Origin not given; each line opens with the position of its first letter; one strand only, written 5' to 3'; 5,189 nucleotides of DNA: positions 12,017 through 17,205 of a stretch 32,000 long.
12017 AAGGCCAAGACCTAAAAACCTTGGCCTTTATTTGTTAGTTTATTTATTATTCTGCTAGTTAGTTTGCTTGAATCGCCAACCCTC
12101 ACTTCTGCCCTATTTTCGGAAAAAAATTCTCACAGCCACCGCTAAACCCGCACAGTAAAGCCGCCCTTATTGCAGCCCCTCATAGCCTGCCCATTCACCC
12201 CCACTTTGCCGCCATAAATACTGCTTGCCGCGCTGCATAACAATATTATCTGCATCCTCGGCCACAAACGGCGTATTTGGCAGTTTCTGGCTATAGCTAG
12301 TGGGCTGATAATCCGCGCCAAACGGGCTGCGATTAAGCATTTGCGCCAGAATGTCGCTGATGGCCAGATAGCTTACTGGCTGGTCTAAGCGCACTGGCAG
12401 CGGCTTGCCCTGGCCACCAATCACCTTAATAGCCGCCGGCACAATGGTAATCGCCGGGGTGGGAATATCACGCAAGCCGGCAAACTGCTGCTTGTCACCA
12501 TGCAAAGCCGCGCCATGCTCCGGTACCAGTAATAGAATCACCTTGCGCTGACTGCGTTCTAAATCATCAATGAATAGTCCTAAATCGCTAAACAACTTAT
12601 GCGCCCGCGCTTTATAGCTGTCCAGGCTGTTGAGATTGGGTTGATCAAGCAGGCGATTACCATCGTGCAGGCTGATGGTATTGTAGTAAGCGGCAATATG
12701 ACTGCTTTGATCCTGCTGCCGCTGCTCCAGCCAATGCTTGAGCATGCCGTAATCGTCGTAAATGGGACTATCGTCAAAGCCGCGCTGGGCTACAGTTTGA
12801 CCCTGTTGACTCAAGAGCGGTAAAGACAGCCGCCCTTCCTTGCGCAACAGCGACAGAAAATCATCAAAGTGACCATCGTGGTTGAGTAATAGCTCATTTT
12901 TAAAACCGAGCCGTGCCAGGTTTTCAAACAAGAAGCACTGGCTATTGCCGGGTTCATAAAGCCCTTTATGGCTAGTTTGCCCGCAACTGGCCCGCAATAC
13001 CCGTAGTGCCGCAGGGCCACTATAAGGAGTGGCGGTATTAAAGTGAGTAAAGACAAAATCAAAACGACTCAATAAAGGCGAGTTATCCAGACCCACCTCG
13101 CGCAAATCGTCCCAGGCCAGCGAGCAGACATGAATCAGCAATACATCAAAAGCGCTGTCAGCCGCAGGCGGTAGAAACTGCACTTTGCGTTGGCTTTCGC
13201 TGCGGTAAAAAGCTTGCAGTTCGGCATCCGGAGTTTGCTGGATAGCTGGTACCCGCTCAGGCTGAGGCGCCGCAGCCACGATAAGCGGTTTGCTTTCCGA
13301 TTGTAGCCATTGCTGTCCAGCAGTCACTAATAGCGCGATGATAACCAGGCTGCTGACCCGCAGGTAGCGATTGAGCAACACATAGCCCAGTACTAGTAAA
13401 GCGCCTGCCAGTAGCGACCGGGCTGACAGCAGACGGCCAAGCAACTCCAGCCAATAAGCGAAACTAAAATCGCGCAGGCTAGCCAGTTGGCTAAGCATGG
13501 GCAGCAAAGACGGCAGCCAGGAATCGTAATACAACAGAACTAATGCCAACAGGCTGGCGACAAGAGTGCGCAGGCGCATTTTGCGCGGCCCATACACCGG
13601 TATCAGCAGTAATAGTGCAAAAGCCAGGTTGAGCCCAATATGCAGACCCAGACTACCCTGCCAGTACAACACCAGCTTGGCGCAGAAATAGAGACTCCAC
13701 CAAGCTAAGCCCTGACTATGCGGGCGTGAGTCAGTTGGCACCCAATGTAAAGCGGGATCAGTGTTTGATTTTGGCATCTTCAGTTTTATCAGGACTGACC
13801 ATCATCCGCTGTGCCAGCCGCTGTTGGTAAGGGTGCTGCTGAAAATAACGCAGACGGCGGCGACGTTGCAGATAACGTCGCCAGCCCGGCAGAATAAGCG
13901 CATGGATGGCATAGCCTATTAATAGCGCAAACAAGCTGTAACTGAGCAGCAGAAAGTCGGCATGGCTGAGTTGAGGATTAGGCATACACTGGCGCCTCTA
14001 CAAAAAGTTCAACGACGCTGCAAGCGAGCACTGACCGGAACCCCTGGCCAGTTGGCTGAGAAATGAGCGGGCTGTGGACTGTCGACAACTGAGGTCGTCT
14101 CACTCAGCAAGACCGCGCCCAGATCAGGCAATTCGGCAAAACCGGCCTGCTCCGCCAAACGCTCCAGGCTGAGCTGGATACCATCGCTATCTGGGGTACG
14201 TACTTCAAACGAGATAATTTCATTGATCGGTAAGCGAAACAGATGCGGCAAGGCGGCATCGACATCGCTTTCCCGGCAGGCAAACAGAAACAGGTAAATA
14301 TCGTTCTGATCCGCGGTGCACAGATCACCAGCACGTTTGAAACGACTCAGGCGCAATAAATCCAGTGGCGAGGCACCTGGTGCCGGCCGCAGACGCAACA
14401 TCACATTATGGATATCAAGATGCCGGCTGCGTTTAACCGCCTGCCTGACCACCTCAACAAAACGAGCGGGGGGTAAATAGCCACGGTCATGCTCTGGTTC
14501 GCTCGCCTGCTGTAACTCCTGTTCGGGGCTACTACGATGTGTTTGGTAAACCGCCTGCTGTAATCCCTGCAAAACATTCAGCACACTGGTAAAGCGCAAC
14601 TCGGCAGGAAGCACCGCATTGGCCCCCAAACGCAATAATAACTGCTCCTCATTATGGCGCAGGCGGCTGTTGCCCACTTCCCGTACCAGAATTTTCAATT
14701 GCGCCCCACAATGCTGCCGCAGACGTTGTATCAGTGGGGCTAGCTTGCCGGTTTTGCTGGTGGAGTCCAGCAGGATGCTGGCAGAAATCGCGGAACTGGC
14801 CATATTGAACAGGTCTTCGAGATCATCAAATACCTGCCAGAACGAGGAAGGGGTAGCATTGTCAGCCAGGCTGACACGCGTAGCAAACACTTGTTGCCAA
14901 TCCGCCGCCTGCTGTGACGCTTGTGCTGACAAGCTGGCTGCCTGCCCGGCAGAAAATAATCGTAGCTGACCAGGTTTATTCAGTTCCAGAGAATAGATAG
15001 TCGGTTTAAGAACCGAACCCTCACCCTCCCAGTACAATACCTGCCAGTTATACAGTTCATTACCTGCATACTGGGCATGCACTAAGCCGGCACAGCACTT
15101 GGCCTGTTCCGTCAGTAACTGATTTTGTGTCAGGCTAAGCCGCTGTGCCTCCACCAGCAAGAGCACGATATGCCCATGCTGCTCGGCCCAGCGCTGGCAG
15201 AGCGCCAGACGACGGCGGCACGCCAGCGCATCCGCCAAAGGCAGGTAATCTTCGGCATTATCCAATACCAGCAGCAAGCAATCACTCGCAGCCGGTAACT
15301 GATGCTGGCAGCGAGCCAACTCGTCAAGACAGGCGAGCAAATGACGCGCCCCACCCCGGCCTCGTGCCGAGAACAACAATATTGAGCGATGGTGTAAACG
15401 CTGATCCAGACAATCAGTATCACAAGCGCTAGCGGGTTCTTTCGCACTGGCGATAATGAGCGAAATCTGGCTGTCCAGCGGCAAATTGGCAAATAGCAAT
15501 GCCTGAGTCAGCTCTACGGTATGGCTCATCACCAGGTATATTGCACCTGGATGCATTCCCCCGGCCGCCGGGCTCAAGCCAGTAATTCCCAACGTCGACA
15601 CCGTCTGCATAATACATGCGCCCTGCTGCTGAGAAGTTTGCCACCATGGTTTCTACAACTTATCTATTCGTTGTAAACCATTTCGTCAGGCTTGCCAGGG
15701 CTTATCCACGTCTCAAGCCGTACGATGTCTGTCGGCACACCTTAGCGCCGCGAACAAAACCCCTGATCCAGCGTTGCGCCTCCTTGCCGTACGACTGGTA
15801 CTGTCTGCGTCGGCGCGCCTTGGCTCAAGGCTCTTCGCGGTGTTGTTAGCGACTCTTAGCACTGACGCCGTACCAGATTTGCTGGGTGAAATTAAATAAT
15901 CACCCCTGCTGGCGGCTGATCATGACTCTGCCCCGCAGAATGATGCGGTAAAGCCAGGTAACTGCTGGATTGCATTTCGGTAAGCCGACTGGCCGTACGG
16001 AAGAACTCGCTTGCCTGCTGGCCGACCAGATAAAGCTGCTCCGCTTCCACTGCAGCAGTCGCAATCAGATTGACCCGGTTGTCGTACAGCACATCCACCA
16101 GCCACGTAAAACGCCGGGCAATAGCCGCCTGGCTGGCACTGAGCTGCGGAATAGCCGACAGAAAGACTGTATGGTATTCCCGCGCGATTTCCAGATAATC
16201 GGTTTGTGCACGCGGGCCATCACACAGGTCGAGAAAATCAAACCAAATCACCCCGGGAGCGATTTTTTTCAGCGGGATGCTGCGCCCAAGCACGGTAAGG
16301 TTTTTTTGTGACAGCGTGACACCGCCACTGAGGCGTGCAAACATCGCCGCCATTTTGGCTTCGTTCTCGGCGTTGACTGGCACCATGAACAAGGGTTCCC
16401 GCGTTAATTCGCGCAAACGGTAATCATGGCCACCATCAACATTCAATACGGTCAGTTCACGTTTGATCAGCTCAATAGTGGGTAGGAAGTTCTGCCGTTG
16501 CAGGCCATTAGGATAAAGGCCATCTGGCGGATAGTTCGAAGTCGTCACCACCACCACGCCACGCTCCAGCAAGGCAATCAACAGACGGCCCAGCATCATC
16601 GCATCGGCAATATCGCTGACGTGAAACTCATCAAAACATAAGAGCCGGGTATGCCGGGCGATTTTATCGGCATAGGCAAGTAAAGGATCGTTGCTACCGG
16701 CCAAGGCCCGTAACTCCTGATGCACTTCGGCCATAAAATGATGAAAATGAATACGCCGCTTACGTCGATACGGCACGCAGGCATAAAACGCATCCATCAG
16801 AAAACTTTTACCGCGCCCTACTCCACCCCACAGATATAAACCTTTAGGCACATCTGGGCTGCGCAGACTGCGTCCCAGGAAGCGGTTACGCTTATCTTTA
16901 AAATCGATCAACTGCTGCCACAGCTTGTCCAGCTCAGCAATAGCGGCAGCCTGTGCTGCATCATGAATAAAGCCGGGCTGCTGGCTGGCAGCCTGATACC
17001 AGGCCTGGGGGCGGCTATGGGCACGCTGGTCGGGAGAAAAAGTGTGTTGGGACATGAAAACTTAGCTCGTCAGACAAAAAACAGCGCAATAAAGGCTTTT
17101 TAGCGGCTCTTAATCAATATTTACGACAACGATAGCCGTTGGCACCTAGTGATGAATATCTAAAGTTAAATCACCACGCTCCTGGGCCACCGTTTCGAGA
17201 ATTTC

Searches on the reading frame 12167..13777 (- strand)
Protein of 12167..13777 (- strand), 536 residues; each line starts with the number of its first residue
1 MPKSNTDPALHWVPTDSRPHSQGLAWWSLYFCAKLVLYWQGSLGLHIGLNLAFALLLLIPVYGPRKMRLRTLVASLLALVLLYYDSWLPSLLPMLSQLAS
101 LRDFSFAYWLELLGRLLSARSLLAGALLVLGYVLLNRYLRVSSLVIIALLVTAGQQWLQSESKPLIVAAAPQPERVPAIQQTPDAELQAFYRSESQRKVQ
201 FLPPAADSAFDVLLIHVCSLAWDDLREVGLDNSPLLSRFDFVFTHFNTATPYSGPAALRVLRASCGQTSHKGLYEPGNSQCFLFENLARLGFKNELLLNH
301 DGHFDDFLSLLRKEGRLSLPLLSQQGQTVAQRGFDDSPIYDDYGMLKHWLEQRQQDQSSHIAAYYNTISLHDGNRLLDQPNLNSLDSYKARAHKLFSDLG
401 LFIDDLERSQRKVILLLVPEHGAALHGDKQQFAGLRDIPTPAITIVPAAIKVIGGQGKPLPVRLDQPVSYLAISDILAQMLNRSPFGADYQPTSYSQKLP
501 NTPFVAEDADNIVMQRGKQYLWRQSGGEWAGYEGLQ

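Call 3: search_protein_families(library=pfam, proteins=[window:12167-13777:-], max_evalue=1)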
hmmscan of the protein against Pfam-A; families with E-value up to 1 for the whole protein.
window:12167-13777:- (536 aa): 1 family
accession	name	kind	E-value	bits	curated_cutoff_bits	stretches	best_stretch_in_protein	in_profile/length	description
PF11658.13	CBP_BcsG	-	2e-189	630.8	24.8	1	27-529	1-516/516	Cellulose biosynthesis protein BcsG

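Call 4: search_protein_families(library=ncbifam, proteins=[window:12167-13777:-], max_evalue=1)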
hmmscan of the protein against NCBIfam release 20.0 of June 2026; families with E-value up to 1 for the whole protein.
window:12167-13777:- (536 aa): 1 family
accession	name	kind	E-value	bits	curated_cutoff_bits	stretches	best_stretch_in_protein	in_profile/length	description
TIGR03368.1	cellulose_yhjU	equivalog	9.5e-189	628.1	410.2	1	26-531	2-517/518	cellulose biosynthesis protein BcsG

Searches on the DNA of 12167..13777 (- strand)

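Call 89: search_dna_similar(query=window:12167-13777:-, collection=ecoli_genomes, mode=distant, max_rows=3)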
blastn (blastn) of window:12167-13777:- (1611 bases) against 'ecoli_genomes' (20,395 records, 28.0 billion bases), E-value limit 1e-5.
Records with a match: 1; places in all: 1; records where one place covers at least 80% of the query: 0.
Genomes with a match: 1 of 5426; with a place that covers at least 80% of the query: 0. Places per genome that has any: lowest 1, median 1, highest 1. On chromosomes: 1 places; on plasmids: 0.
Best place of each record, by identity: 60-80% 1.
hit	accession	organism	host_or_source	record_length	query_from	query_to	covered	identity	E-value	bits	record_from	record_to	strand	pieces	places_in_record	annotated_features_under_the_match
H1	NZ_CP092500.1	Escherichia coli strain A30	Horse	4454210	734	860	8%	71.7%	1e-7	68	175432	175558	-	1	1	bcsG: cellulose biosynthesis protein BcsG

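Call 90: get_annotated_region(hit=H1, flank=6000)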
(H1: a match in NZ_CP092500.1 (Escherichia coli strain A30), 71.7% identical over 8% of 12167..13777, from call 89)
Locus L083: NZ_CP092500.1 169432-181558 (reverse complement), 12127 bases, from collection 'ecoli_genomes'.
description: Escherichia coli strain A30 chromosome, complete genome
organism: Escherichia coli strain A30 (NCBI taxid 562)
replicon: chromosome; assembly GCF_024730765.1
host: Horse; source: -; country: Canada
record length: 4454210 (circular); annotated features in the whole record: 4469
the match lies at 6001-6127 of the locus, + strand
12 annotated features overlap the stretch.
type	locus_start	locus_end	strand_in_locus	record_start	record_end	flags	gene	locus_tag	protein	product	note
CDS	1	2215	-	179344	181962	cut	bcsA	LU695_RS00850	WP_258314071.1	UDP-forming cellulose synthase catalytic subunit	-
CDS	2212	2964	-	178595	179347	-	bcsQ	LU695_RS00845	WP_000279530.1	cellulose biosynthesis protein BcsQ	-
CDS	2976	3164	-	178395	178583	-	bcsR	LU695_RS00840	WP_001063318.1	cellulose biosynthesis protein BcsR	-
CDS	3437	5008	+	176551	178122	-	bcsE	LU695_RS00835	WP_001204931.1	cellulose biosynthesis c-di-GMP-binding protein BcsE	-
CDS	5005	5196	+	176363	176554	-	bcsF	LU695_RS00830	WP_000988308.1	cellulose biosynthesis protein BcsF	-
CDS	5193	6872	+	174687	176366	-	bcsG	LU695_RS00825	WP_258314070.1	cellulose biosynthesis protein BcsG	-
CDS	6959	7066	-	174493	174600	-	ldrD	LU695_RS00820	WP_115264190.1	type I toxin-antitoxin system toxin Ldr family protein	-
CDS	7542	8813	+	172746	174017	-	yhjV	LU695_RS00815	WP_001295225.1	aromatic amino acid transport family protein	-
CDS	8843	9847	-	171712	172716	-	dppF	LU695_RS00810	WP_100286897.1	dipeptide ABC transporter ATP-binding subunit DppF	-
CDS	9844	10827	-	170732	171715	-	dppD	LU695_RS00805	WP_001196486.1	dipeptide ABC transporter ATP-binding protein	-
CDS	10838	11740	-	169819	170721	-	dppC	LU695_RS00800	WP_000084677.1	dipeptide ABC transporter permease DppC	-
CDS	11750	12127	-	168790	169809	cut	dppB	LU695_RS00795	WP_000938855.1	dipeptide ABC transporter permease DppB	-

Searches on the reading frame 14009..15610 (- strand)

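Call 73: search_protein_families(library=pfam, proteins=[window:14009-15610:-], max_evalue=0.00001)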
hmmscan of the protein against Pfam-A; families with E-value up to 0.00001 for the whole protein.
window:14009-15610:- (533 aa): 1 family
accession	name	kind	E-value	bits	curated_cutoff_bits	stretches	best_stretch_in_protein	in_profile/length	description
PF10995.13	CBP_BcsE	-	2.2e-108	363.6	25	1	1-489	1-477/513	Cellulose biosynthesis protein BcsE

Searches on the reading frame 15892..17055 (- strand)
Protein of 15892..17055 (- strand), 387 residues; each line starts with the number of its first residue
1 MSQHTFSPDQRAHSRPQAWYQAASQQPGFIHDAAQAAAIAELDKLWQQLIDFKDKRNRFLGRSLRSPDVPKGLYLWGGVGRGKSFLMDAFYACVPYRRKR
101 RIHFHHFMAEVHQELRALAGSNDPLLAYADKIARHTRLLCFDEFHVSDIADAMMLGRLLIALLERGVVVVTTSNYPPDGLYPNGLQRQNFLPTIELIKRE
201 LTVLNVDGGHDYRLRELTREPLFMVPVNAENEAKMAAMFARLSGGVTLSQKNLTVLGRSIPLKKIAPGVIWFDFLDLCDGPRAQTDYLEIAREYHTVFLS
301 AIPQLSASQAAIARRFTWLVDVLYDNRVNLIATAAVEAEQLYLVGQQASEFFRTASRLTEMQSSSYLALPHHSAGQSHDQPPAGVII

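Call 73: search_protein_families(library=pfam, proteins=[window:15892-17055:-], max_evalue=0.00001)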
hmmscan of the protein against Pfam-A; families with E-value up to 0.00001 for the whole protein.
window:15892-17055:- (387 aa): 1 family
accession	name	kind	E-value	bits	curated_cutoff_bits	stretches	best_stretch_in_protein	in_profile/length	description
PF03969.22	AFG1_ATPase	-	2.8e-126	421.8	27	1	16-368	3-359/361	AFG1-like ATPase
